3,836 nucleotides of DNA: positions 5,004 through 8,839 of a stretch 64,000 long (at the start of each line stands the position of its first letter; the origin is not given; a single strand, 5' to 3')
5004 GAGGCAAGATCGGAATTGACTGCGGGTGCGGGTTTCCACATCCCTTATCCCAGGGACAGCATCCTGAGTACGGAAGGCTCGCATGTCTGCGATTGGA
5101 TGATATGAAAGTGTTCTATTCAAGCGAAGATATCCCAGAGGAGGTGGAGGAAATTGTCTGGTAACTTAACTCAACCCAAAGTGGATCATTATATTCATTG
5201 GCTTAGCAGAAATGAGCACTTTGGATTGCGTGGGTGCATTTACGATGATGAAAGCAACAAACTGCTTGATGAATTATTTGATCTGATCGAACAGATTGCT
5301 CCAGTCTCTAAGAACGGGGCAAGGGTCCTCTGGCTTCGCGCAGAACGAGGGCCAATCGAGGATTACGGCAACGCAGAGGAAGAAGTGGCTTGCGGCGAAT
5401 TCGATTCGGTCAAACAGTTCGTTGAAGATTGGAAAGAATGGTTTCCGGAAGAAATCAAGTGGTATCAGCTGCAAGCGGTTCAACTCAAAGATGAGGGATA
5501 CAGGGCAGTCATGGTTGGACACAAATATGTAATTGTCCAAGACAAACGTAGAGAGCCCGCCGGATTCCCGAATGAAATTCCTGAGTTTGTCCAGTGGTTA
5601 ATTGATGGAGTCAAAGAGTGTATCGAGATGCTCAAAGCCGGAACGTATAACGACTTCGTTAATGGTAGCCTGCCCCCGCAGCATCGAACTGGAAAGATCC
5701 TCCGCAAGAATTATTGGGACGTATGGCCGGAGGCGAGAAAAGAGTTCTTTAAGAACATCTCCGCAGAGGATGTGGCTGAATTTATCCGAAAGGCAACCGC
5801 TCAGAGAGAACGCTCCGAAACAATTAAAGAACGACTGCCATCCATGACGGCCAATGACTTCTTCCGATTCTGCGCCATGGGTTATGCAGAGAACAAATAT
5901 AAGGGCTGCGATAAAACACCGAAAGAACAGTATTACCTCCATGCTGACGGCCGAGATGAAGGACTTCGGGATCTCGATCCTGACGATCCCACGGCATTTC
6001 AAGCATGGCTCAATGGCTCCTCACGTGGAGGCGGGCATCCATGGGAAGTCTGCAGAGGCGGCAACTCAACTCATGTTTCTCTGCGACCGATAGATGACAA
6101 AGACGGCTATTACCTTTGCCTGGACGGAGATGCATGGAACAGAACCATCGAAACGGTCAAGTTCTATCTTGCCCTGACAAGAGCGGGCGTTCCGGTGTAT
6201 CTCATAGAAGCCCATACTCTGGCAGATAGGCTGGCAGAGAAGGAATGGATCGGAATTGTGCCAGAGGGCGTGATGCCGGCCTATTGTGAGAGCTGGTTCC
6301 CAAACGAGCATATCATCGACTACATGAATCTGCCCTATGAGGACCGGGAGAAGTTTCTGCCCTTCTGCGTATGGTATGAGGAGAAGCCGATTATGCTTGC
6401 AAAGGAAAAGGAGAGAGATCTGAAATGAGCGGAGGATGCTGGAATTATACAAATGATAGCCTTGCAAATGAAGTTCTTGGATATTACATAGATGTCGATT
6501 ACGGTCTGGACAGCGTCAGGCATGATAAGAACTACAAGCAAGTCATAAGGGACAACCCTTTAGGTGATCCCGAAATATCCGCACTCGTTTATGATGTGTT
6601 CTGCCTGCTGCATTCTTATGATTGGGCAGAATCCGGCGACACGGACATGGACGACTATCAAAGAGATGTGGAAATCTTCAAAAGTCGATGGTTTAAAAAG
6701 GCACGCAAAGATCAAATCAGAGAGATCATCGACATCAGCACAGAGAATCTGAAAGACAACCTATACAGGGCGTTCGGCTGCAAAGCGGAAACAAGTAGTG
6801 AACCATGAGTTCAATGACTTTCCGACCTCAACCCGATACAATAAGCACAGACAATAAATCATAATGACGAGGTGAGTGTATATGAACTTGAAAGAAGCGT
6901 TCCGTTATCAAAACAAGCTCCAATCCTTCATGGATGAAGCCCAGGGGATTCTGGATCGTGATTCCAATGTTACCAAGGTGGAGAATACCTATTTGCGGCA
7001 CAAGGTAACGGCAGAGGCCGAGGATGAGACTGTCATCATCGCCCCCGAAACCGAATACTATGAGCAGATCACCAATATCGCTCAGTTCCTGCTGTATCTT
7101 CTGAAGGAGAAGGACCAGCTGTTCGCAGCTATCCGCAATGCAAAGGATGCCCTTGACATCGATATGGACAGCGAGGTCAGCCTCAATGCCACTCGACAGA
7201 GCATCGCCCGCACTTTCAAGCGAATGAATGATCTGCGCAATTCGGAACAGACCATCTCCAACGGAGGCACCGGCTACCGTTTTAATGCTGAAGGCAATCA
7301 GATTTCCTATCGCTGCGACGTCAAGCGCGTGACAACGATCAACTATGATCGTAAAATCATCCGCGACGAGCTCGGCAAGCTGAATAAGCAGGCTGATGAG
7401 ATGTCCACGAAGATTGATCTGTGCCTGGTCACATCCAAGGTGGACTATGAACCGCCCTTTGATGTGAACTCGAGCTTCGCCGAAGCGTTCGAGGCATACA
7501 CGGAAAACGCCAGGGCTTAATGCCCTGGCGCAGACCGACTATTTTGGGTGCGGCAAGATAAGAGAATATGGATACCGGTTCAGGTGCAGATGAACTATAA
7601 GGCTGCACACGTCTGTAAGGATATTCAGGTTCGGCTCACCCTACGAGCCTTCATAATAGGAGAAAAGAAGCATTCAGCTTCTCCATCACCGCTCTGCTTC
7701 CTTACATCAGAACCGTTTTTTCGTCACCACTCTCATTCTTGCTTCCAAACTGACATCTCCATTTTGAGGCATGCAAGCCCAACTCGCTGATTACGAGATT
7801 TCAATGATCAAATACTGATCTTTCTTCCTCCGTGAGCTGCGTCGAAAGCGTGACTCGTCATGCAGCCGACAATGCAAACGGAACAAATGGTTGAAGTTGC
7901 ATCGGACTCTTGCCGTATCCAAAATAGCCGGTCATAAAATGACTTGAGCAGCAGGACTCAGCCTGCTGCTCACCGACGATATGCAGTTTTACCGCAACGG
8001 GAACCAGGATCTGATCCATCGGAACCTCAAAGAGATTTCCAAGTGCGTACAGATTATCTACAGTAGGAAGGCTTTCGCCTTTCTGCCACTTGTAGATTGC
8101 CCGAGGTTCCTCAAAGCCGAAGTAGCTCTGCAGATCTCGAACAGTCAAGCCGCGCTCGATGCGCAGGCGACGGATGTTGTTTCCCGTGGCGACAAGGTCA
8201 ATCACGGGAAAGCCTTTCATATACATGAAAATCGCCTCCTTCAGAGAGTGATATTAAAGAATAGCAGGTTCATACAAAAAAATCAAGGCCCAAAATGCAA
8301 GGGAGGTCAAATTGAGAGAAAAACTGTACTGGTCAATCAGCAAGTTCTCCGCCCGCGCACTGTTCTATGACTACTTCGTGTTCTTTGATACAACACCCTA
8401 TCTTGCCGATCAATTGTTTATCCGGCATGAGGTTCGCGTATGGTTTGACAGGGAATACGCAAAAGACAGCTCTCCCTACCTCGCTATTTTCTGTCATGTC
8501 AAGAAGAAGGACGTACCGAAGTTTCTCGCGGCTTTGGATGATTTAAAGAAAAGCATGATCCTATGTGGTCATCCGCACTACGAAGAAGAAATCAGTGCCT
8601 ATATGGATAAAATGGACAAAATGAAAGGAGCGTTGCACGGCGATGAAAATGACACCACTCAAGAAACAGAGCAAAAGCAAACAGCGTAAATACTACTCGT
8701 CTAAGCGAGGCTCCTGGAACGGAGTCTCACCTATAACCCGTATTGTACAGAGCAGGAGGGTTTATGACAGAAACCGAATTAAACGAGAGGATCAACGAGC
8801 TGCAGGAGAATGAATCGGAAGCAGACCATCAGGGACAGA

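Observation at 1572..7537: Three different metallophosphoesterases, each downstream of an antitoxin-like or regulator gene, in one 9-gene operon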

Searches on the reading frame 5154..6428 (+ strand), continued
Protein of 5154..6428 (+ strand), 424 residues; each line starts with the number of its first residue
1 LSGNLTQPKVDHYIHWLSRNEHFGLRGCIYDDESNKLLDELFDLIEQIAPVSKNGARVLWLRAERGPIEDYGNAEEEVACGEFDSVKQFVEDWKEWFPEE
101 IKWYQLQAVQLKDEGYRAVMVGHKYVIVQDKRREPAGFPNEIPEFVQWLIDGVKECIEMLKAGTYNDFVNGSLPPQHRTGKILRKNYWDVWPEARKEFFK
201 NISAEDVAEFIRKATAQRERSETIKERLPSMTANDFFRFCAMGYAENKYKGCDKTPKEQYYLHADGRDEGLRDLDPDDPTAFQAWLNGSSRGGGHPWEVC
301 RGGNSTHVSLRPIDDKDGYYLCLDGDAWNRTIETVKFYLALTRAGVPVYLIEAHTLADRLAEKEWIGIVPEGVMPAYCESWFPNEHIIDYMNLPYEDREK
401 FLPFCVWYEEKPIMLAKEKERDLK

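Call 44: fold_search(model_id=the predicted structure, library=viral)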
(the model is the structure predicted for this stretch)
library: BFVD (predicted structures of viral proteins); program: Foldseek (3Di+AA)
matches with E <= 10: 506; with E <= 0.001: 0
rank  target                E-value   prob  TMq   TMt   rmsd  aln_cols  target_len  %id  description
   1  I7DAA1                7.3e-02  0.12  0.14  0.14  22.2       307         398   10  Uncharacterized protein [Pseudomonas phage PA7]
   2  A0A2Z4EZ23            2.5e-01  0.06  0.08  0.09  27.2       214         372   11  (no name in the UniProt tables at hand)
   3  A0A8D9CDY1            3.2e-01  0.12  0.11  0.09  14.3       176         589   15  Uncharacterized protein [uncultured marine phage]
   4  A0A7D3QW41            4.3e-01  0.06  0.08  0.12  18.4       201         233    8  Uncharacterized protein [Fadolivirus FV1/VV64]
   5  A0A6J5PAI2            4.5e-01  0.14  0.11  0.09  16.8       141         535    8  Head-to-tail connector protein, podovirus-type [uncultured Caudovirales phage]
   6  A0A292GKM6            6.6e-01  0.11  0.12  0.29  12.0       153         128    9  (no name in the UniProt tables at hand)
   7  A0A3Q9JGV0            6.6e-01  0.07  0.11  0.19  16.4       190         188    8  (no name in the UniProt tables at hand)
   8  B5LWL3                7.0e-01  0.41  0.07  0.09   7.7        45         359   13  LamG-like jellyroll fold domain-containing protein [Feldmannia species virus]
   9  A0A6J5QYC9            7.0e-01  0.14  0.09  0.28  15.0        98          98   11  Uncharacterized protein [uncultured Caudovirales phage]
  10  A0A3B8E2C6            7.4e-01  0.06  0.11  0.11  19.4       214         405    7  Head-tail connecting protein (Fragment) [Acinetobacter phage AJO2]
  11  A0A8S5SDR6            7.4e-01  0.06  0.08  0.08  16.0       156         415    9  Uncharacterized protein [Myoviridae sp. ctuim2]
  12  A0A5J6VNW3            8.2e-01  0.33  0.07  0.09   6.5        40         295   20  Concanavalin A-like lectin/glucanase superfamily protein [Megaviridae environmental sample]
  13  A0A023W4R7            8.2e-01  0.08  0.08  0.23  18.0       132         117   11  Uncharacterized protein [Serratia phage PS2]
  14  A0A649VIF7            9.2e-01  0.02  0.07  0.13  18.7       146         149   14  (no name in the UniProt tables at hand)
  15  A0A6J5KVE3            1.0e+00  0.35  0.07  0.03   6.0        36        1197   22  Major tropism determinant N-terminal domain-containing protein [uncultured Caudovirales phage]
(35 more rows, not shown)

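Call 48: search_protein_families(library=pfam, proteins=[L023:3240-3848:-, L017:5105-5863:+, L045:12204-13364:+, L055:5973-6299:+, L015:5418-6140:+, L016:785-1747:-, L036:1964-2971:+, L032:9610-10044:+, L049:11262-12548:+, L042:6250-7590:+], max_evalue=0.001)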
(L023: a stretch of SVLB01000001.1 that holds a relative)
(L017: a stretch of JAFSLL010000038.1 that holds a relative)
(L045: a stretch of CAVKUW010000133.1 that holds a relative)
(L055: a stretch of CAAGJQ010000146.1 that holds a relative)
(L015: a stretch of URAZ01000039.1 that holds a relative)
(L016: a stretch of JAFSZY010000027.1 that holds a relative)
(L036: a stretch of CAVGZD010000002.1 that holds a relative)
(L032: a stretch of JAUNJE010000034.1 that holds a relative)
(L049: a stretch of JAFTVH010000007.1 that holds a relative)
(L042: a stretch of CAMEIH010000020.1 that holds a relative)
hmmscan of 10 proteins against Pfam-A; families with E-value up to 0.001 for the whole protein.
L023:3240-3848:- (202 aa): 1 family
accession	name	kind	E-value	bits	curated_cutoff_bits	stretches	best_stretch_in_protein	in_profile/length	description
PF00239.26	Resolvase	-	3.9e-05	24.2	23.3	1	59-163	4-102/145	Resolvase, N terminal domain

L017:5105-5863:+ (252 aa): 0 families

L045:12204-13364:+ (386 aa): 4 families
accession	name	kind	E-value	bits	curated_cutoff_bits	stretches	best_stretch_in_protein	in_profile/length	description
PF13173.12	AAA_14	-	1.7e-31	109.3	27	1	4-128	8-128/129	AAA domain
PF13635.12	DUF4143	-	1.1e-11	45.2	28.1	1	181-329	1-157/160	Domain of unknown function (DUF4143)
PF01637.24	ATPase_2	-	0.00014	22.2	33.2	0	5-48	27-68/225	ATPase domain predominantly from Archaea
PF01935.23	DUF87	-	0.00083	19.9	23.2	0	10-225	35-191/220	Helicase HerA, central domain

L055:5973-6299:+ (108 aa): 0 families

L015:5418-6140:+ (240 aa): 0 families

L016:785-1747:- (320 aa): 0 families

L036:1964-2971:+ (335 aa): 3 families
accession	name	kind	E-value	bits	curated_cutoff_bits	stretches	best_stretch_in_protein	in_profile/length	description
PF13481.12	AAA_25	-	6.3e-23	81.8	27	1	25-185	20-194/195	AAA domain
PF06745.19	ATPase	-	6.7e-06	26.1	26.6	0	121-188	108-171/231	KaiC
PF13401.12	AAA_22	-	1.1e-05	26.2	27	1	39-180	6-123/130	AAA domain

L032:9610-10044:+ (144 aa): 0 families

L049:11262-12548:+ (428 aa): 2 families
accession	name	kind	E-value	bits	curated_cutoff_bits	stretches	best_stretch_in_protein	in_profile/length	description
PF13635.12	DUF4143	-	3.8e-34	118.2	28.1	1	205-366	2-159/160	Domain of unknown function (DUF4143)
PF13173.12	AAA_14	-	4.3e-21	75.7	27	1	4-132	8-129/129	AAA domain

L042:6250-7590:+ (446 aa): 12 families
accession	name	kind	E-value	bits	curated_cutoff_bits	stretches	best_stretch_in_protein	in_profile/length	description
PF04326.19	SLFN_AlbA_2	-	1.7e-15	58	25.3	1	5-114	1-116/118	Schlafen, AlbA_2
PF13749.12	HATPase_c_4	-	8.1e-12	45.4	26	1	282-359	5-80/89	Putative ATP-dependent DNA helicase recG C-terminal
PF12802.13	MarR_2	-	2.6e-06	27.9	27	1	401-434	23-56/61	MarR family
PF13412.12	HTH_24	-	6.5e-06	26.1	21.9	1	388-429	7-48/48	Winged helix-turn-helix DNA-binding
PF01047.28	MarR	-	1.4e-05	25.3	24.6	1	396-431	16-50/59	MarR family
PF13545.12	HTH_Crp_2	-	3.5e-05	24.1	27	1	398-432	22-56/70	Crp-like helix-turn-helix domain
PF25213.1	HVO_A0261_N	-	6.5e-05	23.2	35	1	397-433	23-59/86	HVO_A0261 N-terminal domain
PF24034.1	DUF7343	-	0.00015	22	27.6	1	384-431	3-51/62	Domain of unknown function (DUF7343)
PF09339.16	HTH_IclR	-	0.00022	21.4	22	1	400-431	20-51/52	IclR helix-turn-helix domain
PF01978.25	TrmB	-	0.00025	21.3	25.6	1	382-440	6-64/68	Sugar-specific transcriptional regulator TrmB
PF13730.12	HTH_36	-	0.00032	20.9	25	1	400-428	27-55/55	Helix-turn-helix domain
PF01325.25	Fe_dep_repress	-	0.00075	20.1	26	0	389-429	13-53/60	Iron dependent repressor, N-terminal DNA binding domain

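Call 69: find_related_loci(query=A1, collection=viral_contigs, flank=10000)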
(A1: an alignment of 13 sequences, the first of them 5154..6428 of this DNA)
Query A1 (424 aa) in viral_contigs; peptide patterns used: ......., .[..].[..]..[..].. (x = any residue, [..] = any of these).
25 stretches matched a pattern; 11 encode a relative of the query (tblastn E <= 1e-3); 11 distinct loci.
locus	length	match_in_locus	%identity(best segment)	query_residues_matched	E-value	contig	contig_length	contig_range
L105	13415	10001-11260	71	1-420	0e+0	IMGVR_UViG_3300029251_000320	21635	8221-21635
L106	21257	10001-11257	59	5-421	2e-165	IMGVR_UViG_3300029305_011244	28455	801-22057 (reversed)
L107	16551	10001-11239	53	1-413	5e-148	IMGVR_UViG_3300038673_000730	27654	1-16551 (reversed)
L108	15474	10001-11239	52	5-416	2e-144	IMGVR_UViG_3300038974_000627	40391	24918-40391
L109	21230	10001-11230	49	1-415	1e-131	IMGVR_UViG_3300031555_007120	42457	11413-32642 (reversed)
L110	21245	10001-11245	47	1-418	6e-127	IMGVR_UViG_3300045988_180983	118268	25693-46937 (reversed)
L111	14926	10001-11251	44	1-419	2e-120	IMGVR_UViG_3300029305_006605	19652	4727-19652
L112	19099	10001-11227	47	1-407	1e-119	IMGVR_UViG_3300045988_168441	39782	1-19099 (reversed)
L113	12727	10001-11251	44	1-419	4e-119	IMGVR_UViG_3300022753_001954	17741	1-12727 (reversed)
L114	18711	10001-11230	46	4-420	1e-117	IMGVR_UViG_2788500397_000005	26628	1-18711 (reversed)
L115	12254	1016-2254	38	33-401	7e-75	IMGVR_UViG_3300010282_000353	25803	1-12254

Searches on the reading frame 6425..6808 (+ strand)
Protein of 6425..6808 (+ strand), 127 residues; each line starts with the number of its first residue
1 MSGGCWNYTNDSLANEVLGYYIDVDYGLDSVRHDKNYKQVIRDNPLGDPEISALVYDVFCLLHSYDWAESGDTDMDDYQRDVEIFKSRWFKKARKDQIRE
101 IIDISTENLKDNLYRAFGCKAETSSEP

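Call 3: search_protein_families(library=pfam, proteins=[window:6425-6808:+], max_evalue=0.1)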
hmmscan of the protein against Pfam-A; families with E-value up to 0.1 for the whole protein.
window:6425-6808:+ (127 aa): 1 family
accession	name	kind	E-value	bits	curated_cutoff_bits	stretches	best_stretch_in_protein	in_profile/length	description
PF15914.10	FAM193_C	-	0.028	14.7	27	1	70-91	11-32/58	FAM193 family C-terminal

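Call 4: search_protein_families(library=phrogs, proteins=[window:6425-6808:+], max_evalue=0.01)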
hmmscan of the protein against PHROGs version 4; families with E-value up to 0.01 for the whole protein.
window:6425-6808:+ (127 aa): 0 families

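Call 15: search_protein_families(library=padloc, proteins=[window:6425-6808:+], max_evalue=0.01)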
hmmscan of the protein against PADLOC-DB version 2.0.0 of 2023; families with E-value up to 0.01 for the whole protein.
window:6425-6808:+ (127 aa): 0 families

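Call 16: search_protein_families(library=ncbifam, proteins=[window:6425-6808:+], max_evalue=0.01)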
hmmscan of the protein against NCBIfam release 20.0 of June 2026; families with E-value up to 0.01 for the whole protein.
window:6425-6808:+ (127 aa): 0 families

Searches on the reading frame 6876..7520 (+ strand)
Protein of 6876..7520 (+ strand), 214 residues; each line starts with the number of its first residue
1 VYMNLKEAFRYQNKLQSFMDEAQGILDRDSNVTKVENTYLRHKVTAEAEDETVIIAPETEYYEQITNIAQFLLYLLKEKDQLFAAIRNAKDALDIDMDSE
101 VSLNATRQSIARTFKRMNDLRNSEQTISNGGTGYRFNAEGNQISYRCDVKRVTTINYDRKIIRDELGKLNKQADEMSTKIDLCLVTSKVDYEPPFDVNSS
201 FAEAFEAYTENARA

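Call 3: search_protein_families(library=pfam, proteins=[window:6876-7520:+], max_evalue=0.1)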
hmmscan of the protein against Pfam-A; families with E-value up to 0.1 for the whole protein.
window:6876-7520:+ (214 aa): 0 families

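Call 4: search_protein_families(library=phrogs, proteins=[window:6876-7520:+], max_evalue=0.01)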
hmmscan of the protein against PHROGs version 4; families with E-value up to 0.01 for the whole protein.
window:6876-7520:+ (214 aa): 0 families

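Call 15: search_protein_families(library=padloc, proteins=[window:6876-7520:+], max_evalue=0.01)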
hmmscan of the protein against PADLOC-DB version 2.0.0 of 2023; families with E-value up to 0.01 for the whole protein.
window:6876-7520:+ (214 aa): 0 families

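Call 16: search_protein_families(library=ncbifam, proteins=[window:6876-7520:+], max_evalue=0.01)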
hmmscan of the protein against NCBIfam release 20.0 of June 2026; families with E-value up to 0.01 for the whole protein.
window:6876-7520:+ (214 aa): 0 families

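Call 95: search_protein_families(library=pfam, proteins=[window:6876-7520:+], max_evalue=0.001)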
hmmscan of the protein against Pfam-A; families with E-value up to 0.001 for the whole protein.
window:6876-7520:+ (214 aa): 0 families

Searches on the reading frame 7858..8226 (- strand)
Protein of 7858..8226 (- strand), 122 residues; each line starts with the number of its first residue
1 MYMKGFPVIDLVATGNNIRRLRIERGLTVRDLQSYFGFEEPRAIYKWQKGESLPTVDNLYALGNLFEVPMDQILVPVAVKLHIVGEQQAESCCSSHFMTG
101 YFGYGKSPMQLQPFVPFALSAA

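Call 8: search_protein_families(library=pfam, proteins=[window:7858-8226:-], max_evalue=0.01)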
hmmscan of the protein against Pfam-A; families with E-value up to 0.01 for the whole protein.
window:7858-8226:- (122 aa): 3 families
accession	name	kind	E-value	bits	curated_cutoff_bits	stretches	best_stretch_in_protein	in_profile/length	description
PF01381.28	HTH_3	-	7e-07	29.6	23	1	18-72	1-54/55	Helix-turn-helix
PF12844.13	HTH_19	-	8.1e-06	26.1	30.2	1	15-72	1-57/64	Helix-turn-helix domain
PF13443.12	HTH_26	-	0.0087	16.7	22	0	17-77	1-61/63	Cro/C1-type HTH DNA-binding domain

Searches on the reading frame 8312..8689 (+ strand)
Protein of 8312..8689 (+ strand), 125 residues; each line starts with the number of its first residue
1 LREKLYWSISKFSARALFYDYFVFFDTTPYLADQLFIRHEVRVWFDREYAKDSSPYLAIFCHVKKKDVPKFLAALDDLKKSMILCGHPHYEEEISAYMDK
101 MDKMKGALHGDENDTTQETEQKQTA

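Call 8: search_protein_families(library=pfam, proteins=[window:8312-8689:+], max_evalue=0.01)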
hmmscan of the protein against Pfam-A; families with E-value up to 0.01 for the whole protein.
window:8312-8689:+ (125 aa): 1 family
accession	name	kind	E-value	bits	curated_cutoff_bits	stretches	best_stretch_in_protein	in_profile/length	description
PF20669.3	Exo70_N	-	0.0079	16.8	23.9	0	60-82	22-44/83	Exocyst complex component Exo70 N-terminal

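Call 72: search_protein_families(library=phrogs, proteins=[window:8312-8689:+], max_evalue=0.001)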
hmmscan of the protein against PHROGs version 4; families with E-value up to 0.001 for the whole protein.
window:8312-8689:+ (125 aa): 0 families
